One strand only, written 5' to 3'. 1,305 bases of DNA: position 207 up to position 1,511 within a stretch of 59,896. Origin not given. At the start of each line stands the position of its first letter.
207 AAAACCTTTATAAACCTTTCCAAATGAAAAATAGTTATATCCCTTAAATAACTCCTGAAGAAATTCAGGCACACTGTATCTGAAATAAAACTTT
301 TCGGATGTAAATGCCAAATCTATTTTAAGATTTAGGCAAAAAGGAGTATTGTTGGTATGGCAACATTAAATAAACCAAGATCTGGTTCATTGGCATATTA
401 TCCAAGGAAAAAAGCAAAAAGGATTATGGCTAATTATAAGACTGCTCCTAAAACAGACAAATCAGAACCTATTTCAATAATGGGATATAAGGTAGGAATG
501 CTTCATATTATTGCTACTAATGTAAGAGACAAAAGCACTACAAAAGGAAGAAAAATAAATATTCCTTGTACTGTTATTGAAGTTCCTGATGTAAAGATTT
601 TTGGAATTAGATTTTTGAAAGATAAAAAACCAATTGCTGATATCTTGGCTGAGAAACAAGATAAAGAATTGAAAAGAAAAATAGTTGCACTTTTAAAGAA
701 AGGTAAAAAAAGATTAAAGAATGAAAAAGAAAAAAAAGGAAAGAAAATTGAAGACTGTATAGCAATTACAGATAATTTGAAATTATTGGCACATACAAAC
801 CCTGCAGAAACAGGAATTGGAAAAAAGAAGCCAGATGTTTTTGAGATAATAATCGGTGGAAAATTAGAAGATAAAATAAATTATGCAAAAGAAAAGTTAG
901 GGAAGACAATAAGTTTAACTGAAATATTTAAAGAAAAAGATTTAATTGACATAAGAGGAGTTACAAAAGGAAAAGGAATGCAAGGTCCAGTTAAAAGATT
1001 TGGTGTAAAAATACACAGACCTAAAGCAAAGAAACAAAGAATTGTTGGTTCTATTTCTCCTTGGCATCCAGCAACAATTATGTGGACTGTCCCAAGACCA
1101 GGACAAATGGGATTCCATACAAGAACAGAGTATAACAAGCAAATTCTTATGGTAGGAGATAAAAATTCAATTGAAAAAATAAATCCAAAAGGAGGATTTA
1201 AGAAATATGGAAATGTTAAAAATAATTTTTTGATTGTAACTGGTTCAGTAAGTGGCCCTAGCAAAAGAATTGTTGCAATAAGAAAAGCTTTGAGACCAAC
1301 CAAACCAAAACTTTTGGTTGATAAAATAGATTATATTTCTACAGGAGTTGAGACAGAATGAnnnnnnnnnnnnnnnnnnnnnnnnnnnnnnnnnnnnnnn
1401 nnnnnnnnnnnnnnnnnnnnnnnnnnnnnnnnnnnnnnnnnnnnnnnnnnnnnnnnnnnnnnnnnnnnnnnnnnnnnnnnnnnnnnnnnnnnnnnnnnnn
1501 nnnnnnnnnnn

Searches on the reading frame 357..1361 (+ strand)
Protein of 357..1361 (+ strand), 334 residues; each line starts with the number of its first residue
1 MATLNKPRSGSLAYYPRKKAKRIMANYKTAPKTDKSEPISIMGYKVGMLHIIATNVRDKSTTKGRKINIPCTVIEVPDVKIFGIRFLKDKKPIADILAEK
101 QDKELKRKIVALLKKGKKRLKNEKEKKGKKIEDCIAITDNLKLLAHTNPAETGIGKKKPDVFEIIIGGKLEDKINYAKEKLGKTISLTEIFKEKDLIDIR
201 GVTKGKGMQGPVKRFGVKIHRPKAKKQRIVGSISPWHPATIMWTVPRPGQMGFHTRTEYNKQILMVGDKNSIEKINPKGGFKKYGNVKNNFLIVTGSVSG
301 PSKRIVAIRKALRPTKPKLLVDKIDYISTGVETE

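Call 8: search_protein_families(library=pfam, proteins=[window:357-1361:+], max_evalue=0.00001)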
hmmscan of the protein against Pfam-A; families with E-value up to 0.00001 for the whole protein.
window:357-1361:+ (334 aa): 1 family
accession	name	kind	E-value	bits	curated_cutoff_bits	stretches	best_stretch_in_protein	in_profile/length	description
PF00297.29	Ribosomal_L3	-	2e-72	244.7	22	1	4-331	6-366/369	Ribosomal protein L3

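Call 27: find_homologous_proteins(query=window:357-1361:+, max_evalue=1e-20)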
Query window:357-1361:+ (334 aa): 2188 proteins with E <= 1e-20 among 3933 candidates; the best 120 are listed.
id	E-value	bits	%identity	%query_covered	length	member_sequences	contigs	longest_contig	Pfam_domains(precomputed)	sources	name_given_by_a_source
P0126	1.2e-213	726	100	100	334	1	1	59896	PF00297.29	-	-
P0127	2.8e-160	551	76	99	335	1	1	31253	PF00297.29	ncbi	-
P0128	2.1e-100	354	52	98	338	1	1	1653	PF00297.29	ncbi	-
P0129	1.5e-99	351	53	99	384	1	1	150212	PF00297.29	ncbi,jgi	-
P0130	1.6e-99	351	51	99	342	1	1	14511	PF00297.29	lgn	-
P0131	1.2e-98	348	47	100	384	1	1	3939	PF00297.29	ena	-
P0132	9.4e-98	345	51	95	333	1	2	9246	PF00297.29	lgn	-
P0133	1.5e-97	345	49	99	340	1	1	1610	PF00297.29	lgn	-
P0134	5.4e-97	343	51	94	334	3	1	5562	PF00297.29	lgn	-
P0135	1.2e-96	342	50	99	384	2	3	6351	PF00297.29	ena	-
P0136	3.8e-96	340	48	99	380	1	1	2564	PF00297.29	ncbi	-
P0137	5.3e-96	340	51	94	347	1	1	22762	PF00297.29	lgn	-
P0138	2.3e-95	338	47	99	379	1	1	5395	PF00297.29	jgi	jgi:large subunit ribosomal protein L3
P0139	3.5e-95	337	48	99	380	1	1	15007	PF00297.29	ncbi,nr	ncbi:MAG: 50S ribosomal protein L3 [Candidatus Diapherotrites archaeon]|nr:50S ribosomal protein L3 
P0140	6.8e-95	336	47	97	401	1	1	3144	PF00297.29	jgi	jgi:large subunit ribosomal protein L3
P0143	1.1e-94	335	48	98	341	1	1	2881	PF00297.29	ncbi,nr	ncbi:MAG: 50S ribosomal protein L3 [Candidatus Diapherotrites archaeon]|nr:50S ribosomal protein L3 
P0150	2.8e-93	331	51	94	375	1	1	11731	PF00297.29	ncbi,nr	ncbi:MAG: 50S ribosomal protein L3 [archaeon]|nr:50S ribosomal protein L3 [archaeon]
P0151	2.9e-93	331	49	97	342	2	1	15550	PF00297.29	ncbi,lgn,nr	ncbi:MAG: 50S ribosomal protein L3 [archaeon]|nr:50S ribosomal protein L3 [archaeon]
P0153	4.7e-93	330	51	94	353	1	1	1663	PF00297.29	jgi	jgi:large subunit ribosomal protein L3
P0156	7.4e-93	329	46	98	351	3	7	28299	PF00297.29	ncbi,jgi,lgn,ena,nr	ncbi:MAG TPA: 50S ribosomal protein L3 [archaeon]|nr:50S ribosomal protein L3 [archaeon]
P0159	2.0e-92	328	48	99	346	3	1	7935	PF00297.29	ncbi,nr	ncbi:MAG: 50S ribosomal protein L3 [Candidatus Diapherotrites archaeon]|nr:50S ribosomal protein L3 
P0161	3.8e-92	327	47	94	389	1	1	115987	PF00297.29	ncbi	ncbi:MAG: 50S ribosomal protein L3 [Candidatus Diapherotrites archaeon]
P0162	4.3e-92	327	49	100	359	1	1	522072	PF00297.29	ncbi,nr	ncbi:MAG: 50S ribosomal protein L3 [Candidatus Diapherotrites archaeon]|nr:50S ribosomal protein L3 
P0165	1.3e-91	325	49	96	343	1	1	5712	PF00297.29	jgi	jgi:large subunit ribosomal protein L3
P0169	2.7e-91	324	46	100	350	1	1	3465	PF00297.29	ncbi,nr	ncbi:MAG: 50S ribosomal protein L3 [Candidatus Diapherotrites archaeon]|nr:50S ribosomal protein L3 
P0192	2.6e-89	318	49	95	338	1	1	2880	PF00297.29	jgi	jgi:large subunit ribosomal protein L3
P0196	4.4e-89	317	46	99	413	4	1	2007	PF00297.29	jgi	jgi:large subunit ribosomal protein L3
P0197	6.3e-89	316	50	94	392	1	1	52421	PF00297.29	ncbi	ncbi:MAG: 50S ribosomal protein L3 [Candidatus Diapherotrites archaeon]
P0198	1.1e-88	316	48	93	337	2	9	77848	PF00297.29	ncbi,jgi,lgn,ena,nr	ncbi:MAG TPA: 50S ribosomal protein L3 [archaeon]|nr:50S ribosomal protein L3 [archaeon]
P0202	2.2e-88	315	44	99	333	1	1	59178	PF00297.29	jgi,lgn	jgi:large subunit ribosomal protein L3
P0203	3.7e-88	314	46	98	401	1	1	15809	PF00297.29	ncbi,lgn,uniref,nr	ncbi:MAG: 50S ribosomal protein L3 [Candidatus Diapherotrites archaeon]|uniref:50S ribosomal protein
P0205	7.2e-88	313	47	93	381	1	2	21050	PF00297.29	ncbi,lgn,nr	ncbi:MAG: 50S ribosomal protein L3 [Candidatus Diapherotrites archaeon]|nr:50S ribosomal protein L3 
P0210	1.1e-87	312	45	99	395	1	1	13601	PF00297.29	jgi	jgi:large subunit ribosomal protein L3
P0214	2.1e-87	311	49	96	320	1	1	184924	PF00297.29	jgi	jgi:large subunit ribosomal protein L3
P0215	2.2e-87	311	44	99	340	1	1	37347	PF00297.29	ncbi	ncbi:MAG: 50S ribosomal protein L3 [archaeon]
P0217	5.0e-87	310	46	94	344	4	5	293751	PF00297.29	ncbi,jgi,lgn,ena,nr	ncbi:MAG TPA: 50S ribosomal protein L3 [archaeon]|nr:50S ribosomal protein L3 [archaeon]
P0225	1.5e-86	309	47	94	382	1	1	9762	PF00297.29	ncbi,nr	ncbi:MAG: 50S ribosomal protein L3 [archaeon]|nr:50S ribosomal protein L3 [archaeon]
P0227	2.0e-86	308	43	98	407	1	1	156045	PF00297.29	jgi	jgi:large subunit ribosomal protein L3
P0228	2.4e-86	308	47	93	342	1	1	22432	PF00297.29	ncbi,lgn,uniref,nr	ncbi:MAG: 50S ribosomal protein L3 [Candidatus Diapherotrites archaeon]|uniref:50S ribosomal protein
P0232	4.2e-86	307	45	99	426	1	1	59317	PF00297.29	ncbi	ncbi:MAG: 50S ribosomal protein L3 [Candidatus Diapherotrites archaeon]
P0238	1.1e-85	306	49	95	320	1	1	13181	PF00297.29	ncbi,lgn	ncbi:MAG: 50S ribosomal protein L3 [archaeon]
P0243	2.3e-85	305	47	95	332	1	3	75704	PF00297.29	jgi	jgi:large subunit ribosomal protein L3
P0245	3.5e-85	304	48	95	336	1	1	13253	PF00297.29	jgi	jgi:large subunit ribosomal protein L3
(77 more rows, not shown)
